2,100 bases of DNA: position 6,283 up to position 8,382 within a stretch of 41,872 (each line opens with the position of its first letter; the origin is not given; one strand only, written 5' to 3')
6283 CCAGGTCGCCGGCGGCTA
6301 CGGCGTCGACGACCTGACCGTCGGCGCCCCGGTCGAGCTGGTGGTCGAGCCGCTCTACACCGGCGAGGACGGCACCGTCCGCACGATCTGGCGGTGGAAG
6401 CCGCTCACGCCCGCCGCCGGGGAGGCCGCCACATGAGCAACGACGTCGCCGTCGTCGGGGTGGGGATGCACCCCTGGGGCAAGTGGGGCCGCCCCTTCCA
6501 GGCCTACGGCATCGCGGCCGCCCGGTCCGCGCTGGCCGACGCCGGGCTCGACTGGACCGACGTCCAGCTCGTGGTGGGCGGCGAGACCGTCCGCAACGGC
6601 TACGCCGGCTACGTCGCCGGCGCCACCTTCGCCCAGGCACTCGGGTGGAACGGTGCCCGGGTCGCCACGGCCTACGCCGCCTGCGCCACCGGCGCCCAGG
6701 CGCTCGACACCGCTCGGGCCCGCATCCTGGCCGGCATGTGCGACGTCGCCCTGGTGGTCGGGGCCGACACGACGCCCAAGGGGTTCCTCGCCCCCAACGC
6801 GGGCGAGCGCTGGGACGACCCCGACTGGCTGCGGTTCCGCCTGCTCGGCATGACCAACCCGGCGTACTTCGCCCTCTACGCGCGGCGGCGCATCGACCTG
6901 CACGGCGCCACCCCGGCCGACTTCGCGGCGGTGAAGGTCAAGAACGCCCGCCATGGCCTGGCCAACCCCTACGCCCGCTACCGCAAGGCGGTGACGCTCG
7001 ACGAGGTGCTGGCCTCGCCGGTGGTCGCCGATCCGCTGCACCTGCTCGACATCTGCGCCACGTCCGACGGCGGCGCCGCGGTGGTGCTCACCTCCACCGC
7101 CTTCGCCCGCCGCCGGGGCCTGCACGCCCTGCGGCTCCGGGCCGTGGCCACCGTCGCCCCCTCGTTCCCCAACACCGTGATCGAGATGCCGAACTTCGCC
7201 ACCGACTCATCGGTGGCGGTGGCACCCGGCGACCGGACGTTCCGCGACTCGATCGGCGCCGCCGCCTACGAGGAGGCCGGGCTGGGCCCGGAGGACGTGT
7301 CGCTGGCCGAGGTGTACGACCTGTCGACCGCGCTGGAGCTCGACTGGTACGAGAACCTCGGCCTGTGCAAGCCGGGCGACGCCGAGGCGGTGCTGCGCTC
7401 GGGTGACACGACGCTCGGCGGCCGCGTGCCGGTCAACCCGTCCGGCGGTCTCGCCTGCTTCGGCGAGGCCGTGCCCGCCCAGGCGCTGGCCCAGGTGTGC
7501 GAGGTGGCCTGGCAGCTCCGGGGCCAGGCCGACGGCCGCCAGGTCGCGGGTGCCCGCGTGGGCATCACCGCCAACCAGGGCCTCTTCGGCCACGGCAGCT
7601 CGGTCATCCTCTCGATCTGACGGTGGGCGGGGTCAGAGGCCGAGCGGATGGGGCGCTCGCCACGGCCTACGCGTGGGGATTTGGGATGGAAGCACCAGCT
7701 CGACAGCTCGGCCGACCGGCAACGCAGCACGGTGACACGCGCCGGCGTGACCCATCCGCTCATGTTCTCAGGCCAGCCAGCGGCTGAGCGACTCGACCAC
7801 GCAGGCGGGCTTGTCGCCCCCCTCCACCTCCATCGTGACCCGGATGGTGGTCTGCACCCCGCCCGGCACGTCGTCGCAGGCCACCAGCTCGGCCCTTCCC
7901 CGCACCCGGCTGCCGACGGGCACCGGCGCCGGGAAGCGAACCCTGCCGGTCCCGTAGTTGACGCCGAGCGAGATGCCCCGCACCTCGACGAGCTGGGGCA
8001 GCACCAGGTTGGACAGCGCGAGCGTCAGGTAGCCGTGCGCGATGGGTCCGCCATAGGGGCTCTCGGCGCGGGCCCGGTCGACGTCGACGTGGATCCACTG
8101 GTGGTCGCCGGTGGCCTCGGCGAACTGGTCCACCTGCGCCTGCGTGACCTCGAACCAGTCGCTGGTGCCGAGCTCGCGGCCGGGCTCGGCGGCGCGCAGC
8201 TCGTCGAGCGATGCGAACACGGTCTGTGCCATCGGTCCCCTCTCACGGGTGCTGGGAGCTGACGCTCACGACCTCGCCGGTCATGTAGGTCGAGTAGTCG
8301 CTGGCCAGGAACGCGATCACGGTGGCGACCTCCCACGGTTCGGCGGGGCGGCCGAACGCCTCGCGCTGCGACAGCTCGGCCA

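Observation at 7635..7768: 134-nt structured element whose differences from its second copy are all structure-neutral, including two compensatory base-pair changes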

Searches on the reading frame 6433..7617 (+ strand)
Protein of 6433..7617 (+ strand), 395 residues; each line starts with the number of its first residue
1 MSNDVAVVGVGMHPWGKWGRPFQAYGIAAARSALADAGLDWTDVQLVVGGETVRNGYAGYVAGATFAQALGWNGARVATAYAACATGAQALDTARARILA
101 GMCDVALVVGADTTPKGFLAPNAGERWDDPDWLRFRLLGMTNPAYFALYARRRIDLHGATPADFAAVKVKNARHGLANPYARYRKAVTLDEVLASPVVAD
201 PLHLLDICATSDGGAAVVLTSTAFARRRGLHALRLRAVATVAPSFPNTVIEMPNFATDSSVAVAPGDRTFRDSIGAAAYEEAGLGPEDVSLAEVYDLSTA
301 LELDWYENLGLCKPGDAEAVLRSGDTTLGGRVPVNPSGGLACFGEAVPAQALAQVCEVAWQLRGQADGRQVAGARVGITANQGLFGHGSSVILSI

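Call 52: search_protein_families(library=pfam, proteins=[window:6433-7617:+], max_evalue=0.001)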
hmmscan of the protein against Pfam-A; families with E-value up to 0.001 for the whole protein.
seq(395 aa): 4 families
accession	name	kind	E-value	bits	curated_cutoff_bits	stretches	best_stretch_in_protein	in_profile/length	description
PF22691.2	Thiolase_C_1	-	6.5e-31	107.4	28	1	275-391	24-139/144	Thiolase C-terminal domain-like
PF00108.29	Thiolase_N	-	1.6e-09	38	26.4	1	26-221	27-258/260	Thiolase, N-terminal domain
PF00109.32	ketoacyl-synt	-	1.5e-06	28.4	20.8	1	58-115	149-207/252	Beta-ketoacyl synthase, N-terminal domain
PF08545.16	ACP_syn_III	-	2.2e-05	24.7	24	0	82-116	5-39/80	3-Oxoacyl-[acyl-carrier-protein (ACP)] synthase III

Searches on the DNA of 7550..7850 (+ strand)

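Call 7: search_rna_families(source=window, start=7550, end=7850, threshold=evalue, max_evalue=10, show_alignments=3)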
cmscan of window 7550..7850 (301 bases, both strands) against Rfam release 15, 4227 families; matches with E-value up to 10: 4.
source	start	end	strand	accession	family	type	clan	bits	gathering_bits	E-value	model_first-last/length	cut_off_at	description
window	7793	7816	-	RF01356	CRISPR-DR28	Gene; CRISPR;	-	16.7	35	2.1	1-24/24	no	CRISPR RNA direct repeat element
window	7577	7644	+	RF03811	mir-1896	Gene; miRNA;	-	13.9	100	6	1-81/81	no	mir-1896 microRNA precursor family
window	7633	7723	-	RF02232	sX13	Gene; sRNA;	-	12.8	50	3.9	1-115/115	no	Xanthomonadaceae sRNA sX13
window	7550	7607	-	RF01397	isrO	Gene; sRNA;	-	10.7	42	5.8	1-89/201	3'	isrO Hfq binding RNA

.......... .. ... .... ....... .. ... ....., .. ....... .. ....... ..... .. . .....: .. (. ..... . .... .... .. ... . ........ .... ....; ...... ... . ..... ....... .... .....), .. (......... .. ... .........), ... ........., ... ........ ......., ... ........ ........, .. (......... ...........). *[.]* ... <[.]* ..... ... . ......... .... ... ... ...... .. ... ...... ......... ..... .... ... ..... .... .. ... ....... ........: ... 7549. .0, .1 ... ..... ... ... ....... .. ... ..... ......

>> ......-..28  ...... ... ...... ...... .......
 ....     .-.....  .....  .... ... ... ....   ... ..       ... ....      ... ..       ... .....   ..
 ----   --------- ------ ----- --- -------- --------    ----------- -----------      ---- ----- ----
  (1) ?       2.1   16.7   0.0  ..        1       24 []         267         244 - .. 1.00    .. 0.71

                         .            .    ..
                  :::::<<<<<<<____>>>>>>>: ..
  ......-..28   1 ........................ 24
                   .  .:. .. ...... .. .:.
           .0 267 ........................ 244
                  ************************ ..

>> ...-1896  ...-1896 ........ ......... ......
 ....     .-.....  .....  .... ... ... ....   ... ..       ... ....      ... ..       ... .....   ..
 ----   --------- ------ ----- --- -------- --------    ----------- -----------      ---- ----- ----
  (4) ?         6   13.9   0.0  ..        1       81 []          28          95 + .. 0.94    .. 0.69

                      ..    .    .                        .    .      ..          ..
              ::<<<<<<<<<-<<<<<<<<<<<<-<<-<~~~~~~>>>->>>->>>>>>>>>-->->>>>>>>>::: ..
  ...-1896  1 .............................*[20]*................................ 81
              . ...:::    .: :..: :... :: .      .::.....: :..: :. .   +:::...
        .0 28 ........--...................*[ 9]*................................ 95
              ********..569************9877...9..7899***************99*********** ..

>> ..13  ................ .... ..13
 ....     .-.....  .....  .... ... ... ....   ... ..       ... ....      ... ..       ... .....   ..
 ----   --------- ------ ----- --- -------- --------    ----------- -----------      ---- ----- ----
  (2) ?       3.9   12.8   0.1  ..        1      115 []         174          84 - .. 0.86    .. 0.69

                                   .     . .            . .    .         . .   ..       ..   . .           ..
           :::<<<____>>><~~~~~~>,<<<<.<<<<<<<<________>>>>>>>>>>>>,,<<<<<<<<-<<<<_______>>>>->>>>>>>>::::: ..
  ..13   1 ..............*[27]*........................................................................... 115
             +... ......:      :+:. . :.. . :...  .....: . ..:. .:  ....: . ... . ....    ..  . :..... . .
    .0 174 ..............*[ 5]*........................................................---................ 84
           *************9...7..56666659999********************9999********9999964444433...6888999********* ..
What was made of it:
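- On Structured RNA family (Rfam-type): At E <= 10 there are only chance hits of 10.7-16.7 bits, all far below each family's gathering score (call 7).
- Tried and rejected: The region 7550-7850 at E <= 10 gave only noise: CRISPR-DR28, mir-1896, sX13 and isrO, all far below threshold (call 7).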

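Call 44: search_dna_similar(query=window:7625-7778:+, collection=plasmids, mode=distant, max_evalue=10, max_rows=25)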
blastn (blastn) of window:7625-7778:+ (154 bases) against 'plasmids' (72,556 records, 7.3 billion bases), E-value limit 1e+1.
Records with a match: 22; places in all: 22; records where one place covers at least 80% of the query: 0.
Best place of each record, by identity: >=99% 3; 95-99% 2; 90-95% 4; 80-90% 13.
By first word of the organism name: Streptomyces 8; Azospirillum 5; Deinococcus 2; Variovorax 1; Rhodobacter 1; Nocardia 1; Natrinema 1; Pseudomonas 1; Curtobacterium 1; Shinella 1.
By predicted mobility (MOB-suite, as given by PLSDB): non-mobilizable 17; mobilizable 5.
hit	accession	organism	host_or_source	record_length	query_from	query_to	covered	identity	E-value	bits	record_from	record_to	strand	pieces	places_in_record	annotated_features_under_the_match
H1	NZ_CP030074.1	Streptomyces cadmiisoli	Whole organism,soil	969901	82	126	29%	82.2%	1e-1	43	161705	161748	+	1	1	none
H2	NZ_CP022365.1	Azospirillum sp. TSH58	single cell,paddy soils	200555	2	42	27%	85.4%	4e-1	41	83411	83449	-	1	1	tripartite tricarboxylate transporter permease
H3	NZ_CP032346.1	Azospirillum brasilense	soil sample,Agricultural field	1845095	18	56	25%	87.8%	3e-2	46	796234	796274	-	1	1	record has no annotation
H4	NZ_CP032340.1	Azospirillum brasilense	soil sample,Agricultural field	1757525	18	56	25%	87.8%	3e-2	46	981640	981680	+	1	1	none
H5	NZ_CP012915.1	Azospirillum brasilense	Digitaria eriantha,microbe,root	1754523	18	56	25%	87.8%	3e-2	46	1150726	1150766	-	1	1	none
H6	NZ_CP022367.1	Azospirillum sp. TSH58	single cell,paddy soils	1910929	18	56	25%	85.4%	4e-1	41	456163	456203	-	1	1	record has no annotation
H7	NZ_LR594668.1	Variovorax sp. SRS16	linuron-contaminated soil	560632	10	49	26%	82.5%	2e+0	39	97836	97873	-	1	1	aldehyde dehydrogenase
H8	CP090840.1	Streptomyces viridifaciens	Whole organism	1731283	85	125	27%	80.0%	5e+0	37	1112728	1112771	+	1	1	SDR family NAD(P)-dependent oxidoreductase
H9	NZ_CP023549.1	Rhodobacter sp. CZR27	cell culture,paddy soil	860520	14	49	23%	84.2%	2e+0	40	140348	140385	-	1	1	glucose 1-dehydrogenase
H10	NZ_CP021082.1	Deinococcus ficus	Ficus religiosa L.,cell ...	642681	12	40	19%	93.1%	4e-1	41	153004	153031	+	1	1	GNAT family N-acetyltransferase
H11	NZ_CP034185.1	Deinococcus psychrotolerans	whole organism,R2A medium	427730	63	89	18%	92.6%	4e-1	41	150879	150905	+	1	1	sugar ABC transporter substrate-binding protein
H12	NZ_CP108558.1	Streptomyces sp. NBC_01205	-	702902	26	53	18%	89.3%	5e+0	38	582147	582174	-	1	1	helix-turn-helix domain-containing protein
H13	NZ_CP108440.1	Streptomyces sp. NBC_01278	-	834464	26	53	18%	89.3%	5e+0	38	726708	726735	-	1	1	helix-turn-helix domain-containing protein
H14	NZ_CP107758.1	Streptomyces sp. NBC_00597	-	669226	26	53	18%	89.3%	5e+0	38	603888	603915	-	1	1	helix-turn-helix domain-containing protein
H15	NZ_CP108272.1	Streptomyces sp. NBC_00045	-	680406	26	53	18%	89.3%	5e+0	38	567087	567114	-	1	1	helix-turn-helix domain-containing protein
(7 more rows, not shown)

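Call 45: get_annotated_region(hit=H4, flank=2500)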
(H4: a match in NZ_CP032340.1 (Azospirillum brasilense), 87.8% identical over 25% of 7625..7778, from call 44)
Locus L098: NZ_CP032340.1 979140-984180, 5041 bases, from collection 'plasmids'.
description: Azospirillum brasilense strain MTCC4038 plasmid p1, complete sequence
organism: Azospirillum brasilense (NCBI taxid 192)
taxonomy: Bacteria; Pseudomonadota; Alphaproteobacteria; Rhodospirillales; Azospirillaceae; Azospirillum; Azospirillum brasilense
host: -; source: soil sample,Agricultural field; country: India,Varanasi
typing (MOB-suite, as given by PLSDB): non-mobilizable; replicon rep_cluster_622
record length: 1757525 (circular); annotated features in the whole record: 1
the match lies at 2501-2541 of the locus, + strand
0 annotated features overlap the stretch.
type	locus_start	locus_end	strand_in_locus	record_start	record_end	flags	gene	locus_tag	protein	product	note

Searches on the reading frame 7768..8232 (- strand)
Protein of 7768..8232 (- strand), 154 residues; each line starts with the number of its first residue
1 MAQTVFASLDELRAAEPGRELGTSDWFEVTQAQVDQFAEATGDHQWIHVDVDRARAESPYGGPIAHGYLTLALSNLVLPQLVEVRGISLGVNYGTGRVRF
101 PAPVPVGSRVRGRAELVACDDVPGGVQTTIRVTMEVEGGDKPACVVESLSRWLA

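Call 32: find_encoding_contigs(protein=window:7768-8232:-, flank=3000, max_places=10)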
Protein window:7768-8232:- (154 aa): no gene with exactly this product is on record in the collection.
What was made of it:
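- Tried and rejected: Not on record (call 32).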

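Call 33: find_homologous_proteins(query=window:7768-8232:-, max_evalue=1e-30)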
Query window:7768-8232:- (154 aa): 7973 proteins with E <= 1e-30 among 8000 candidates; the best 120 are listed.
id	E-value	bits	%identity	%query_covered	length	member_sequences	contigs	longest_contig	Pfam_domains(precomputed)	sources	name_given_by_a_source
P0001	2.6e-97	341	100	100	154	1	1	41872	PF01575.26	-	-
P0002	1.1e-89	316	91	100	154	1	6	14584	PF01575.26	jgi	jgi:acyl dehydratase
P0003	2.6e-89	315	90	100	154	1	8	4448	PF01575.26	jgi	jgi:acyl dehydratase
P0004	2.7e-89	315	90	100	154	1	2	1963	PF01575.26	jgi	jgi:acyl dehydratase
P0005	6.7e-89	314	90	100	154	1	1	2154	PF01575.26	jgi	jgi:acyl dehydratase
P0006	6.8e-89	314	90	100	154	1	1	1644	PF01575.26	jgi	jgi:acyl dehydratase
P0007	2.2e-88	312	90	100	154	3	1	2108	PF01575.26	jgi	-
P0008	2.0e-87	309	88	100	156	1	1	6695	PF01575.26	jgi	jgi:acyl dehydratase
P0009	6.0e-86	304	-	-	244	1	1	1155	PF13452.12,PF01575.26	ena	-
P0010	8.3e-86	303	88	100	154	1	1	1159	PF01575.26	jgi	jgi:acyl dehydratase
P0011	1.0e-85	303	88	100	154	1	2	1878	PF01575.26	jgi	jgi:acyl dehydratase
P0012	1.0e-84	300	88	100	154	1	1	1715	PF01575.26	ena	-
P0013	1.1e-84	300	88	100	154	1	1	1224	PF01575.26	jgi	jgi:acyl dehydratase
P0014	1.5e-83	296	83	100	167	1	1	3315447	PF01575.26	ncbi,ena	-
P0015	5.6e-83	294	84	100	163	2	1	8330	PF01575.26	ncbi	-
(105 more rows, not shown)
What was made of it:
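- The host of the window is Acidimicrobiales-like, judging by the names sources give to homologues of the MaoC-family protein (call 33).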

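Call 34: find_encoding_contigs(protein=P0002, flank=2500, max_places=6)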
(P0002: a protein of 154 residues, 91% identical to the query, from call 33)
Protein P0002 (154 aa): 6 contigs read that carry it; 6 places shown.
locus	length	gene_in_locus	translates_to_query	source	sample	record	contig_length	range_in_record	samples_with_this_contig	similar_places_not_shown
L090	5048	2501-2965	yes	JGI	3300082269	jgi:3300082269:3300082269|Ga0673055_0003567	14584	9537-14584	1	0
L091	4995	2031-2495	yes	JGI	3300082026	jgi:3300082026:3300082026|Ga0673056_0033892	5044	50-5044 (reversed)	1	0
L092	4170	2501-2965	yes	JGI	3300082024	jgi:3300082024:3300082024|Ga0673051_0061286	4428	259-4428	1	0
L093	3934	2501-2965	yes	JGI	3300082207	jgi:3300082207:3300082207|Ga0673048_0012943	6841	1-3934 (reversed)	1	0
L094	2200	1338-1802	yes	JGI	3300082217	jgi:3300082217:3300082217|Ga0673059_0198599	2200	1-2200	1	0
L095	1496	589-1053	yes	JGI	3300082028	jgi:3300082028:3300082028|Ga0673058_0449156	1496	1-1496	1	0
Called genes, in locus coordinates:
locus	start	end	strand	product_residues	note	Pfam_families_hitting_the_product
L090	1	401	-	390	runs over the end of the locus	PF00155:Aminotran_1_2, PF01212:Beta_elim_lyase (weak), PF00266:Aminotran_5 (weak), PF01041:DegT_DnrJ_EryC1, PF01053:Cys_Met_Meta_PP (weak)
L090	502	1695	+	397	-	PF02771:Acyl-CoA_dh_N, PF02770:Acyl-CoA_dh_M, PF00441:Acyl-CoA_dh_1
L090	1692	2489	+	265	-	PF00106:adh_short, PF08659:KR, PF13561:adh_short_C2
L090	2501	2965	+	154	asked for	PF01575:MaoC_dehydratas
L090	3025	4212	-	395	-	PF00108:Thiolase_N, PF00109:ketoacyl-synt (weak), PF22691:Thiolase_C_1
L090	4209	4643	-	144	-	PF12172:zf-ChsH2, PF01796:OB_ChsH2_C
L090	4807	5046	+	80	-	?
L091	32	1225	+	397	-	PF02771:Acyl-CoA_dh_N, PF02770:Acyl-CoA_dh_M, PF00441:Acyl-CoA_dh_1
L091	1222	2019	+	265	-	PF00106:adh_short, PF08659:KR, PF13561:adh_short_C2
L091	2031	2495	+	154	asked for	PF01575:MaoC_dehydratas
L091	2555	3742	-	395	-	PF00108:Thiolase_N, PF00109:ketoacyl-synt (weak), PF22691:Thiolase_C_1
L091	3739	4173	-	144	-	PF12172:zf-ChsH2, PF01796:OB_ChsH2_C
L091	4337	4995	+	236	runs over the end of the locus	?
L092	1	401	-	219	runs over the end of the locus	?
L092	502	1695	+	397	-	PF02771:Acyl-CoA_dh_N, PF02770:Acyl-CoA_dh_M, PF00441:Acyl-CoA_dh_1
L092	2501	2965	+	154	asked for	PF01575:MaoC_dehydratas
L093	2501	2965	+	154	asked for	PF01575:MaoC_dehydratas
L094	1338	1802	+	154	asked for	PF01575:MaoC_dehydratas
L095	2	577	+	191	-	?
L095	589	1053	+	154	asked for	PF01575:MaoC_dehydratas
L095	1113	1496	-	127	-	?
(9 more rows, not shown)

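Call 35: find_encoding_contigs(protein=P0014, flank=2500, max_places=3)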
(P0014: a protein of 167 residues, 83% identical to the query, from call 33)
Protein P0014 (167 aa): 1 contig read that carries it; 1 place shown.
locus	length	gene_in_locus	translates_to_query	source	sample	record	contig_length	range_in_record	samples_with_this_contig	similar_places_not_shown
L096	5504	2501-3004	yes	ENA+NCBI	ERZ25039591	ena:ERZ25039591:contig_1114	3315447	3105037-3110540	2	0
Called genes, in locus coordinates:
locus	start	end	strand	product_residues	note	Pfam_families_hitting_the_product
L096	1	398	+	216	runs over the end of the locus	PF01243:PNPOx_N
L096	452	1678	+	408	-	PF02771:Acyl-CoA_dh_N, PF02770:Acyl-CoA_dh_M, PF00441:Acyl-CoA_dh_1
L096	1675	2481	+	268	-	PF00106:adh_short, PF08659:KR, PF13561:adh_short_C2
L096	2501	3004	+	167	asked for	PF01575:MaoC_dehydratas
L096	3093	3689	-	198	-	-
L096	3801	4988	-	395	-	PF00108:Thiolase_N, PF08545:ACP_syn_III (faint), PF00109:ketoacyl-synt (weak), PF22691:Thiolase_C_1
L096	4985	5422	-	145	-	PF12172:zf-ChsH2, PF01796:OB_ChsH2_C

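Call 52: search_protein_families(library=pfam, proteins=[window:7768-8232:-], max_evalue=0.001)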
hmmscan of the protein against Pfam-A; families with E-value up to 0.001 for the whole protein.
window:7768-8232:- (154 aa): 2 families
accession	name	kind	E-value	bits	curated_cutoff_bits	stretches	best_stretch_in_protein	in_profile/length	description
PF01575.25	MaoC_dehydratas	-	1.9e-24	86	27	1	15-133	4-118/123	MaoC like domain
PF13452.11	FAS1_DH_region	-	0.00035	21.2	22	1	17-137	3-122/132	FAS1-like, dehydratase domain region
